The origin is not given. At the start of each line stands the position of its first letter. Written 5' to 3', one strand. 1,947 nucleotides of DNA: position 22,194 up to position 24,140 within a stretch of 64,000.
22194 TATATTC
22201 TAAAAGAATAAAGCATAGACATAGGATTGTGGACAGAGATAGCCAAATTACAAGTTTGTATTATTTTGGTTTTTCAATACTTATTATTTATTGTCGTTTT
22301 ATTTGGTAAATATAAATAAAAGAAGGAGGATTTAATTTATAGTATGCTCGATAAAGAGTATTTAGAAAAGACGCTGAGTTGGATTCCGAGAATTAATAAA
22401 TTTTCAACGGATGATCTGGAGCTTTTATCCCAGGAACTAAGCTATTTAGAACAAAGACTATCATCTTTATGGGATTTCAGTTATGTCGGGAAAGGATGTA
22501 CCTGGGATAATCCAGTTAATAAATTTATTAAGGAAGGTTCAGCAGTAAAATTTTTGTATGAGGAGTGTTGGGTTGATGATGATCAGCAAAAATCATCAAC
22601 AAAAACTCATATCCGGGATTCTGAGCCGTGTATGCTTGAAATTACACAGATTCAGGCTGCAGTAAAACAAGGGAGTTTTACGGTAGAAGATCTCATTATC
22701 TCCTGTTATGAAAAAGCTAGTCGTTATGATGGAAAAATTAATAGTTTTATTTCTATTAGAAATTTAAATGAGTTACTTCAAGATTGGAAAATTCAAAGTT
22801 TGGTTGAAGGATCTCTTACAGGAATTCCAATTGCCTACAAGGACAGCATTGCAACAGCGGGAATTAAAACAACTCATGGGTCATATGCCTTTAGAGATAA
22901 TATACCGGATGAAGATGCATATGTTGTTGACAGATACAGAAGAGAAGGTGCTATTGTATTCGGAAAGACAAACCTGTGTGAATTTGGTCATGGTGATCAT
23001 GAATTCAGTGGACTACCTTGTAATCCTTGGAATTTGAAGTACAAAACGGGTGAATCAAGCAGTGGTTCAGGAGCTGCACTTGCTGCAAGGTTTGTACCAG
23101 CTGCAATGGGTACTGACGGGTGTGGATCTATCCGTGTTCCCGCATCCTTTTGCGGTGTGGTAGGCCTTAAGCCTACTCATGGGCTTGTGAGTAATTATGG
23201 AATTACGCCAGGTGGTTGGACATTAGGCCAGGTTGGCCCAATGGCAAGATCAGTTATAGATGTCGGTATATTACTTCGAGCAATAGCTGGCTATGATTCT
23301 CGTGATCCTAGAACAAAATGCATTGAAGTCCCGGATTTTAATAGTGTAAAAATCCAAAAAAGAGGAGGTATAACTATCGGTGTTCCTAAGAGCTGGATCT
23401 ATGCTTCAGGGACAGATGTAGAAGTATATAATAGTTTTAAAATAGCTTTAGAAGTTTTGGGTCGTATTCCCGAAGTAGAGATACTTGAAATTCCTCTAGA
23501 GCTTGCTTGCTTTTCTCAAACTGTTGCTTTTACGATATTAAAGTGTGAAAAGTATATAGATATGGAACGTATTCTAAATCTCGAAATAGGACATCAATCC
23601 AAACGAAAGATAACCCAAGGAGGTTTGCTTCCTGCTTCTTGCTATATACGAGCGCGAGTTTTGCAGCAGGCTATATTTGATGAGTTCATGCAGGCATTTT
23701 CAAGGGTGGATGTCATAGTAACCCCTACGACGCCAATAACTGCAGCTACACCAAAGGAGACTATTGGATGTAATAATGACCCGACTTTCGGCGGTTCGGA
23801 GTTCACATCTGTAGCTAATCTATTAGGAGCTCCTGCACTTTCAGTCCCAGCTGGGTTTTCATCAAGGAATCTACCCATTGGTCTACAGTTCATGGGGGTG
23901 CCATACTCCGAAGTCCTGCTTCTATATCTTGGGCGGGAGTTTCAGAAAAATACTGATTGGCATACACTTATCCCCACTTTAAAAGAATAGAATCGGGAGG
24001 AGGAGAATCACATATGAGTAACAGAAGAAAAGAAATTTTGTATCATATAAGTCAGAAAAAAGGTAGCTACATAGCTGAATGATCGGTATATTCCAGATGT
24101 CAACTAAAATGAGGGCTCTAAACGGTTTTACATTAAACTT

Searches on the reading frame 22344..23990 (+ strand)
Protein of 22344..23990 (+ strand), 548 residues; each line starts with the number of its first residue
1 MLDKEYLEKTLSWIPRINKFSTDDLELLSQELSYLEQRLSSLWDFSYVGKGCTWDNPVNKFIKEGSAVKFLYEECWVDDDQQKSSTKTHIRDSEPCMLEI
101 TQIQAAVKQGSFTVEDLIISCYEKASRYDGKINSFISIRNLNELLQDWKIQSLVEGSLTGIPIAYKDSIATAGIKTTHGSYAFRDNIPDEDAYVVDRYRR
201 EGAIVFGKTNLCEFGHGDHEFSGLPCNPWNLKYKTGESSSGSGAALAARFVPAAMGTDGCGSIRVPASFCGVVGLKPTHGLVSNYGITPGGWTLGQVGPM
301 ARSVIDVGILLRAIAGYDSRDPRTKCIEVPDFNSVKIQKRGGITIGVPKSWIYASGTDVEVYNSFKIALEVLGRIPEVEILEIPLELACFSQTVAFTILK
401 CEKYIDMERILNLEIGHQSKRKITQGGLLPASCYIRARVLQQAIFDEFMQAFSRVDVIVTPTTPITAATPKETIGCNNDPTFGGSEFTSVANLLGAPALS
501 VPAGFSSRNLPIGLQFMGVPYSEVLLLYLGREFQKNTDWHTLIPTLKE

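Call 23: search_protein_families(library=pfam, proteins=[window:22344-23990:+])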
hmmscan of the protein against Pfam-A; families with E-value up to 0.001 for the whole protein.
window:22344-23990:+ (548 aa): 1 family
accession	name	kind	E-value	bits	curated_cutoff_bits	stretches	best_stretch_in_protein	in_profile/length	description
PF01425.27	Amidase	-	7.1e-92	309.2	27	1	117-527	2-445/445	Amidase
